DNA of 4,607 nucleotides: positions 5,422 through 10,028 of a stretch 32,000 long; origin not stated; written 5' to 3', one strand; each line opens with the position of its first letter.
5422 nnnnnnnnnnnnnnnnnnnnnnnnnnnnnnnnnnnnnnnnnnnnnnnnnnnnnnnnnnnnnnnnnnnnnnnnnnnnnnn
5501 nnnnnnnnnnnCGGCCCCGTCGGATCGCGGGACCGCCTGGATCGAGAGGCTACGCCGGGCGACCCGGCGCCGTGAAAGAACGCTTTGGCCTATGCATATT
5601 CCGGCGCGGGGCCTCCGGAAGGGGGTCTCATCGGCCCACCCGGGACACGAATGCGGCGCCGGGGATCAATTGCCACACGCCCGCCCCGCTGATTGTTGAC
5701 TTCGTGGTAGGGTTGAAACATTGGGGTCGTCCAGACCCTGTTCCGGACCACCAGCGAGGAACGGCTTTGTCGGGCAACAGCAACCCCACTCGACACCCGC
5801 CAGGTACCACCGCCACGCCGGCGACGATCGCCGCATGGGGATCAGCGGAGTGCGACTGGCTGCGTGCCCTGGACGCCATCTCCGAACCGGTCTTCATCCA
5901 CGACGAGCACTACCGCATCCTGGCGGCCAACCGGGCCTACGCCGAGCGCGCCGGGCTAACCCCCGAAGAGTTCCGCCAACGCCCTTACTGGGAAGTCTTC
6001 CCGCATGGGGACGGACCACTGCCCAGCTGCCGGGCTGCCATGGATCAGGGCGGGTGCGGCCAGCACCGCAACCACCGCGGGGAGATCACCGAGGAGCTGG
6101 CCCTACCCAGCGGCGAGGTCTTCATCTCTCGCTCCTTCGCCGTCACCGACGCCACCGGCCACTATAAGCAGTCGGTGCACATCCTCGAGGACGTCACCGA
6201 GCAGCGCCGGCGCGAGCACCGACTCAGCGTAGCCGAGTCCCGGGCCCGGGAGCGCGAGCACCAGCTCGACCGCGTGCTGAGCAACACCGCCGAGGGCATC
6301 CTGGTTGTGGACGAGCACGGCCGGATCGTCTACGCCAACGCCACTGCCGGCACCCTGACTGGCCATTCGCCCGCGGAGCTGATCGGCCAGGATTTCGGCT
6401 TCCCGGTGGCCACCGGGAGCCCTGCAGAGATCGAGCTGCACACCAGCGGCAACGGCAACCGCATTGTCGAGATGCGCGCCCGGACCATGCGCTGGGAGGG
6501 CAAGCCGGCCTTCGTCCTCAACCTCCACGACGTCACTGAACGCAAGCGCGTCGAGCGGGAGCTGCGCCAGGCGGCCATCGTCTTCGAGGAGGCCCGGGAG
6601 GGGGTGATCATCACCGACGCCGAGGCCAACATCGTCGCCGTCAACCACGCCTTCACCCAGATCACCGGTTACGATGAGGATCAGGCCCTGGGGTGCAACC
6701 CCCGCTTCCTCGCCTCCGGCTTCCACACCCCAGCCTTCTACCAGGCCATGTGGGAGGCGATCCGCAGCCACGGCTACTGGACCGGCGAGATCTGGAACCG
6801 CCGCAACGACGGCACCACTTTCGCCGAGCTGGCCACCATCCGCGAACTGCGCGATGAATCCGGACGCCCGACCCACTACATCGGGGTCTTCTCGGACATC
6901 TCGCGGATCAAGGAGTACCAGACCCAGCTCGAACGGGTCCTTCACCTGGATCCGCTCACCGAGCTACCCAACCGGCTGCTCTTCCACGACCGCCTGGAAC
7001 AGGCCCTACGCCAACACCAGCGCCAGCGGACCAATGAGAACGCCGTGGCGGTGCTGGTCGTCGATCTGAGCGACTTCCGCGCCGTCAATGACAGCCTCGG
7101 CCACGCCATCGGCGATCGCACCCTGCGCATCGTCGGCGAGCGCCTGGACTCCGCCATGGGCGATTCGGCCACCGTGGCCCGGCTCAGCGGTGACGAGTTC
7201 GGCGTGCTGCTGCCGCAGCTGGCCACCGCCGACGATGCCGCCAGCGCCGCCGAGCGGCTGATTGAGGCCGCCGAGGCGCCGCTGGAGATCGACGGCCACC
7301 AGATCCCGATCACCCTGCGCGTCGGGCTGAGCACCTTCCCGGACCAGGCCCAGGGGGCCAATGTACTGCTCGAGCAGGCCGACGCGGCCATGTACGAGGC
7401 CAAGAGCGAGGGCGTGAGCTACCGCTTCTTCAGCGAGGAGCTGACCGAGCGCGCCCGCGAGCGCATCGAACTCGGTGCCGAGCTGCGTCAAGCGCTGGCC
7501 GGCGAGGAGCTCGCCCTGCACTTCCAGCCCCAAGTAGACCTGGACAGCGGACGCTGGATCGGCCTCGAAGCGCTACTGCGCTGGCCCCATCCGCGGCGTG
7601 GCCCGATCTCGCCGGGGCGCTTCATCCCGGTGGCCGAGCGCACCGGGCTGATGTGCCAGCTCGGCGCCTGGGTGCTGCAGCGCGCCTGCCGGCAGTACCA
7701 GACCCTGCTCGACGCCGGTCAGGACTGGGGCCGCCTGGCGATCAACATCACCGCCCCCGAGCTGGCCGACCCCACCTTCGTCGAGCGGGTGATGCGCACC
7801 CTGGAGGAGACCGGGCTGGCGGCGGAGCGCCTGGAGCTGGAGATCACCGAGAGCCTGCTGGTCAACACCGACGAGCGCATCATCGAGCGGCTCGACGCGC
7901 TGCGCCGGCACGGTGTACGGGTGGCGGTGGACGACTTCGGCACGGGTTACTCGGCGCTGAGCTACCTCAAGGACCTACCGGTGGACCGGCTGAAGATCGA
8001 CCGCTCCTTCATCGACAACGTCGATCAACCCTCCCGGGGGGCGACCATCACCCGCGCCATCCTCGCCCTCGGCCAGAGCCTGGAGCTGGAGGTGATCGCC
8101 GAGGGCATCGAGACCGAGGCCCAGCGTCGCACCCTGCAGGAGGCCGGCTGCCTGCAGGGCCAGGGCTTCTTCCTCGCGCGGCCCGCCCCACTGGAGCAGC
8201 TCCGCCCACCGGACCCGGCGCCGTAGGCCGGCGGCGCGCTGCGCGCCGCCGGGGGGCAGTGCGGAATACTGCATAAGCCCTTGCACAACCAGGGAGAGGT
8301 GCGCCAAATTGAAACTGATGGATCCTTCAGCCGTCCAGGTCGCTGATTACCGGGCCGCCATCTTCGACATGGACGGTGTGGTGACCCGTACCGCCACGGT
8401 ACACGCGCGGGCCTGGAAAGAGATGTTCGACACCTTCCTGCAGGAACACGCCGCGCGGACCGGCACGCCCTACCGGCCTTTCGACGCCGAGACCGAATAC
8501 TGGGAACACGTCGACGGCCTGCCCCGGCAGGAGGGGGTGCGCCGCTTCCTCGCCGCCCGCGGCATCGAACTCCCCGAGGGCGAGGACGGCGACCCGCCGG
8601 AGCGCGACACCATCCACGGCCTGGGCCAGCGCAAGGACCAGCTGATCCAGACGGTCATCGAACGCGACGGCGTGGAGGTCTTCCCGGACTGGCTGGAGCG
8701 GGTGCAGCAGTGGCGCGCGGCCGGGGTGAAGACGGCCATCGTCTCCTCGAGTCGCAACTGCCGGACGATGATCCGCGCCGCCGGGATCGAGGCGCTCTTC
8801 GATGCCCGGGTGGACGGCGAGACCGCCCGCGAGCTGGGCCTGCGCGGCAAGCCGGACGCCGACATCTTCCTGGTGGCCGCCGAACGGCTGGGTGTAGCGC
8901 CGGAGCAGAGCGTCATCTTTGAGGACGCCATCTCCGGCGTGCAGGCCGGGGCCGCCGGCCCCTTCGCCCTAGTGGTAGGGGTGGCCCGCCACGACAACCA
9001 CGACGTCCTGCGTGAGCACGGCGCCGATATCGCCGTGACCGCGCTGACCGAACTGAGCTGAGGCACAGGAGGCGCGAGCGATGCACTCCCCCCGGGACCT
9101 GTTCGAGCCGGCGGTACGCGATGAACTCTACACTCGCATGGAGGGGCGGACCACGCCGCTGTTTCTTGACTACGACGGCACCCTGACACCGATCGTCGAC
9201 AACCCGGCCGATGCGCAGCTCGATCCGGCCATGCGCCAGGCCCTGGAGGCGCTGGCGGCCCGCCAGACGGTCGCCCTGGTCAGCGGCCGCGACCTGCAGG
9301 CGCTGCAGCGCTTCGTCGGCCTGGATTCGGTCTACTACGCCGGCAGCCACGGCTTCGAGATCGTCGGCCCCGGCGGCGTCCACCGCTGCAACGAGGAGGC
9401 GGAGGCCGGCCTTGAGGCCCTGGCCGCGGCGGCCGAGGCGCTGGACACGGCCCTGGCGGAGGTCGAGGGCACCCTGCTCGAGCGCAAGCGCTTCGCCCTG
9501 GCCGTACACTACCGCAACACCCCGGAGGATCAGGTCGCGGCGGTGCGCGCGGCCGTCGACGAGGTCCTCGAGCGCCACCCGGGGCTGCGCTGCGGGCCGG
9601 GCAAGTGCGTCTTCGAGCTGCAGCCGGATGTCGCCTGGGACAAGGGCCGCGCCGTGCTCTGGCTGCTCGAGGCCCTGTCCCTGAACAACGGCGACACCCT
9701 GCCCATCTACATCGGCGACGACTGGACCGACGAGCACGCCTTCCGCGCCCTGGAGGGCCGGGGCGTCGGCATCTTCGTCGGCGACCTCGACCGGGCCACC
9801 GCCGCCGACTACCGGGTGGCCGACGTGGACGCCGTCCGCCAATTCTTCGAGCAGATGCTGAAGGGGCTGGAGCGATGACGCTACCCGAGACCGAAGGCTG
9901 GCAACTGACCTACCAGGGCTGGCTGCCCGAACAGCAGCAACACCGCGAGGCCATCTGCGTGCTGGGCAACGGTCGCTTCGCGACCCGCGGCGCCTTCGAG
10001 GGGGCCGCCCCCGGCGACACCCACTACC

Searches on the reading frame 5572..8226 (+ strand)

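Call 12: search_protein_families(library=pfam, proteins=[window:5572-8226:+], max_evalue=0.00001)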
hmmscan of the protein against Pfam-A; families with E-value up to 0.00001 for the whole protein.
window:5572-8226:+ (884 aa): 8 families
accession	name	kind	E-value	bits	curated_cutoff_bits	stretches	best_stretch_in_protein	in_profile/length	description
PF00563.25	EAL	-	6.1e-73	245.5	31.3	1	637-871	3-236/236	EAL domain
PF00990.26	GGDEF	-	2.6e-41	141.5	23.8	1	458-614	2-158/161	Diguanylate cyclase, GGDEF domain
PF13426.13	PAS_9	-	2.7e-35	121.2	27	3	343-444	2-102/103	PAS domain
PF00989.32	PAS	-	6.8e-32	110.3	22.6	2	338-443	7-113/113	PAS fold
PF08448.16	PAS_4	-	6.2e-28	97.7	23.1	2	100-213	1-110/110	PAS fold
PF13188.13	PAS_8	-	1.4e-21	76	21.8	0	337-376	6-42/65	PAS domain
PF08447.18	PAS_3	-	1.2e-09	38.8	25.6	1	355-439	2-88/89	PAS fold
PF12860.13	PAS_7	-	1.7e-09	38.3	27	0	339-371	2-34/115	PAS fold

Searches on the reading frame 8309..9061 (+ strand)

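Call 12: search_protein_families(library=pfam, proteins=[window:8309-9061:+], max_evalue=0.00001)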
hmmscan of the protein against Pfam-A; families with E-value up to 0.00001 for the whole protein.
window:8309-9061:+ (250 aa): 2 families
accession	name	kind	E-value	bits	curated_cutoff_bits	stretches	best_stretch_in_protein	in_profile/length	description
PF00702.32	Hydrolase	-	2.3e-25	90.6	26.4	1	14-216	1-189/191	haloacid dehalogenase-like hydrolase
PF13419.12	HAD_2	-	8.3e-15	55.8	23.8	1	18-215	2-169/178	Haloacid dehalogenase-like hydrolase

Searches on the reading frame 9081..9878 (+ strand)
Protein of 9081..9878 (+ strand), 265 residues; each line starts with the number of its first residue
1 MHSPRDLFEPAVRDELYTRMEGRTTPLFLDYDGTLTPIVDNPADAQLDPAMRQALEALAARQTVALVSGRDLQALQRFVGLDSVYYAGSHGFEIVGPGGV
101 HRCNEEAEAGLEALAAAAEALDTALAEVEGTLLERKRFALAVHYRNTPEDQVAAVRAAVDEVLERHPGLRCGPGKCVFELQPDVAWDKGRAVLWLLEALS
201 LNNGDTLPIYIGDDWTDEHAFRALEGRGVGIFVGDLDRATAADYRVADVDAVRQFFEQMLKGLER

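Call 12: search_protein_families(library=pfam, proteins=[window:9081-9878:+], max_evalue=0.00001)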
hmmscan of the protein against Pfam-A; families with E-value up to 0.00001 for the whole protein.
window:9081-9878:+ (265 aa): 1 family
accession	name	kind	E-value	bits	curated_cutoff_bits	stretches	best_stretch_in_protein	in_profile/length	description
PF02358.22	Trehalose_PPase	-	1.6e-54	185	27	1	28-248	1-233/235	Trehalose-phosphatase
